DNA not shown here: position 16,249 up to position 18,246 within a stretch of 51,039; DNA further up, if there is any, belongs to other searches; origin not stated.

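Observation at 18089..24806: Six consecutive ORFs with signal-peptide-like N-termini, coupled between terL and the endolysin: a secreted glycan-binding/degrading cassette?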

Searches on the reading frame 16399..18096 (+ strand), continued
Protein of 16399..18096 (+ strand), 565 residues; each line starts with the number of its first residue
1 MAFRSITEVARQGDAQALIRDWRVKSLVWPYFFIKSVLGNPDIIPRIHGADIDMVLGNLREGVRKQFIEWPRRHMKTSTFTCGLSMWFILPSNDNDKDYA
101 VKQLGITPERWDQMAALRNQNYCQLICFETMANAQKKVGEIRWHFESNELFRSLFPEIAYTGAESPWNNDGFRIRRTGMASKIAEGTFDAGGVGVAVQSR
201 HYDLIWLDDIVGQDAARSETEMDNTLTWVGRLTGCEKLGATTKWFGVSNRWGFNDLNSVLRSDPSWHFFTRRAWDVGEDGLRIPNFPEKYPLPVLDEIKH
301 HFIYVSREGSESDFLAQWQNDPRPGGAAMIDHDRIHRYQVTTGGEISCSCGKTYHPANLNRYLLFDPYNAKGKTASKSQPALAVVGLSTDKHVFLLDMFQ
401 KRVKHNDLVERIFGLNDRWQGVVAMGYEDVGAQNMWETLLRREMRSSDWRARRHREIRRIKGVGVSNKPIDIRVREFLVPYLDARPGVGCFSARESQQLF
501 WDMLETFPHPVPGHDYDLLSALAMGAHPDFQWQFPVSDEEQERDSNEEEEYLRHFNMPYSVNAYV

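Call 82: find_encoding_contigs(protein=P0013, flank=10000, max_places=1)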
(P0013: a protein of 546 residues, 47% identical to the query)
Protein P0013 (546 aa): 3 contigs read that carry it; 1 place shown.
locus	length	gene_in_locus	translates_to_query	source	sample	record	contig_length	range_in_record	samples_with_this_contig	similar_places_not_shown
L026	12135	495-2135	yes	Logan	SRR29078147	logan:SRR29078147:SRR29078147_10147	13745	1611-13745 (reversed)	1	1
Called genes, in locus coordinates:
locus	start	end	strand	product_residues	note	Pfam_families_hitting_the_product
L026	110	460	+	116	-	PF20137:BubE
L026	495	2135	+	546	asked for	-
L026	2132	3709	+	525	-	PF11721:Malectin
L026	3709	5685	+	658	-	-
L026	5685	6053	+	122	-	-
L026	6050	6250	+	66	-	-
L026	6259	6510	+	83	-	-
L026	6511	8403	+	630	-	PF23899:SU10_portal (faint)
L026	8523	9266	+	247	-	-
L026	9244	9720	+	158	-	-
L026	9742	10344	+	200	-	-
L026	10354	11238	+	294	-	PF10124:Mu-like_gpT (faint), PF25209:Phage_capsid_4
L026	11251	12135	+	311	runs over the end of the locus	-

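Call 88: search_protein_families(library=phrogs, proteins=[L003:2910-4139:+, L022:3911-4198:+, L001:11104-12036:+, L005:12089-13147:+, L005:13822-14367:+, L023:12065-12604:+, L025:13551-14486:+, L014:19306-20424:+, L002:11988-14720:+, L025:15198-18362:+], max_evalue=0.01)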
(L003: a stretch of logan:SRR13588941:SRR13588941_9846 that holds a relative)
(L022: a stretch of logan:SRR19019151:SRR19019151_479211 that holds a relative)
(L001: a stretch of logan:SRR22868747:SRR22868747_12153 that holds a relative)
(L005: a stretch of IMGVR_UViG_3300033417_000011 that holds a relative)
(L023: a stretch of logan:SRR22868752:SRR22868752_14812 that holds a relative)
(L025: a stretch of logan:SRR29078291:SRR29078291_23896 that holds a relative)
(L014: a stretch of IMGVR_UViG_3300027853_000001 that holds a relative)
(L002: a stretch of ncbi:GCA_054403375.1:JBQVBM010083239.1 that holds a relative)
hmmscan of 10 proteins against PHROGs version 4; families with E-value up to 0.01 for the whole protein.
L003:2910-4139:+ (409 aa): 1 family
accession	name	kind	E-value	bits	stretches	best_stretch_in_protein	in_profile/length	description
phrog_33904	-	tail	1.2e-05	25.2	1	166-409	302-542/542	tail fiber protein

L022:3911-4198:+ (96 aa): 1 family
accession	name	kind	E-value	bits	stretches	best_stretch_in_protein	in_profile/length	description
phrog_5207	-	unknown function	0.0039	16.7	1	48-87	490-525/689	-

L001:11104-12036:+ (310 aa): 1 family
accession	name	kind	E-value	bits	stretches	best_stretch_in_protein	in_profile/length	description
phrog_4900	-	tail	3.5e-08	33.1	1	34-143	235-341/964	tail protein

L005:12089-13147:+ (352 aa): 0 families

L005:13822-14367:+ (181 aa): 4 families
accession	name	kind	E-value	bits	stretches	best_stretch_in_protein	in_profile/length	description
phrog_4013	-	unknown function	0.00052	19.8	1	23-142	111-231/659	-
phrog_366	-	tail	0.0038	17.7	1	28-52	348-375/474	tail fiber protein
phrog_3449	-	tail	0.0042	16.4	1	32-119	37-122/549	tail collar protein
phrog_22681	-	DNA, RNA and nucleotide metabolism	0.0044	17.9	1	23-53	101-133/157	DNA polymerase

L023:12065-12604:+ (179 aa): 0 families

L025:13551-14486:+ (311 aa): 0 families

L014:19306-20424:+ (372 aa): 0 families

L002:11988-14720:+ (910 aa): 0 families

L025:15198-18362:+ (1054 aa): 1 family
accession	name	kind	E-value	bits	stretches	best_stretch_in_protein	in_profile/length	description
phrog_21199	-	tail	0.0031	17.2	1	768-894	375-489/562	tail protein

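Call 90: search_dna_similar(query=L003:2910-4139:+, collection=phages, mode=protein, max_rows=15, max_evalue=0.001)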
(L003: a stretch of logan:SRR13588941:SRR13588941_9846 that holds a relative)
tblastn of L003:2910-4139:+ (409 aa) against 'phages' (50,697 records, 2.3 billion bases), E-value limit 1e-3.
Records with a match: 5; places in all: 5; records where one place covers at least 80% of the query: 0.
Best place of each record, by identity: <60% 5.
By first word of the organism name: Rhodococcus 5.
By host as written in the record: Rhodococcus equi 4; Rhodococcus erythropolis RIA 643 1.
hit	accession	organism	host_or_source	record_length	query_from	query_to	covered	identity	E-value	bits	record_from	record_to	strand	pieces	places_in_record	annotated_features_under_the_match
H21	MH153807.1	Rhodococcus phage Peregrin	Rhodococcus erythropolis RIA 643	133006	326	407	20%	38.8%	5e-4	48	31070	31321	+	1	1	69: hypothetical protein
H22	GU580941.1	Rhodococcus phage ReqiPepy6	Rhodococcus equi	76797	360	409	12%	47.2%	4e-4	49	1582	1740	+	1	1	tail fiber protein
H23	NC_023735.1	Rhodococcus phage ReqiPepy6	Rhodococcus equi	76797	360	409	12%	47.2%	4e-4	49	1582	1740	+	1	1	tail fiber protein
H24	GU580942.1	Rhodococcus phage ReqiPoco6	Rhodococcus equi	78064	360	409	12%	47.2%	5e-4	48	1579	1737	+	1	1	tail fiber protein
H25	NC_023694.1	Rhodococcus phage ReqiPoco6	Rhodococcus equi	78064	360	409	12%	47.2%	5e-4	48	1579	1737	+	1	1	tail fiber protein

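Call 91: search_dna_similar(query=L001:11104-12036:+, collection=phages, mode=protein, max_rows=15, max_evalue=0.001)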
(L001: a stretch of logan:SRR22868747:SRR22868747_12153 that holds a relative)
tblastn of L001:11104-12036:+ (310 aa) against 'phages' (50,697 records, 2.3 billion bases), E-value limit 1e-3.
No match.

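Call 96: search_protein_families(library=pfam, proteins=[L025:18359-18727:+, L001:17276-17857:-, L025:11641-13095:+, L026:3709-5685:+], max_evalue=0.01)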
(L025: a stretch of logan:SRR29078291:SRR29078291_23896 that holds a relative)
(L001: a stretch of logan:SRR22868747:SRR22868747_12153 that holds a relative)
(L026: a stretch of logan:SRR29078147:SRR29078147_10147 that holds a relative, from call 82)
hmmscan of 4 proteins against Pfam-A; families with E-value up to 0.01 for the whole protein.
L025:18359-18727:+ (122 aa): 0 families

L001:17276-17857:- (193 aa): 0 families

L025:11641-13095:+ (484 aa): 1 family
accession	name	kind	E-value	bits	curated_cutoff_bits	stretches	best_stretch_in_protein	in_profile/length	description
PF11721.14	Malectin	-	5e-09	36.8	23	1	29-120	4-103/163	Malectin domain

L026:3709-5685:+ (658 aa): 0 families
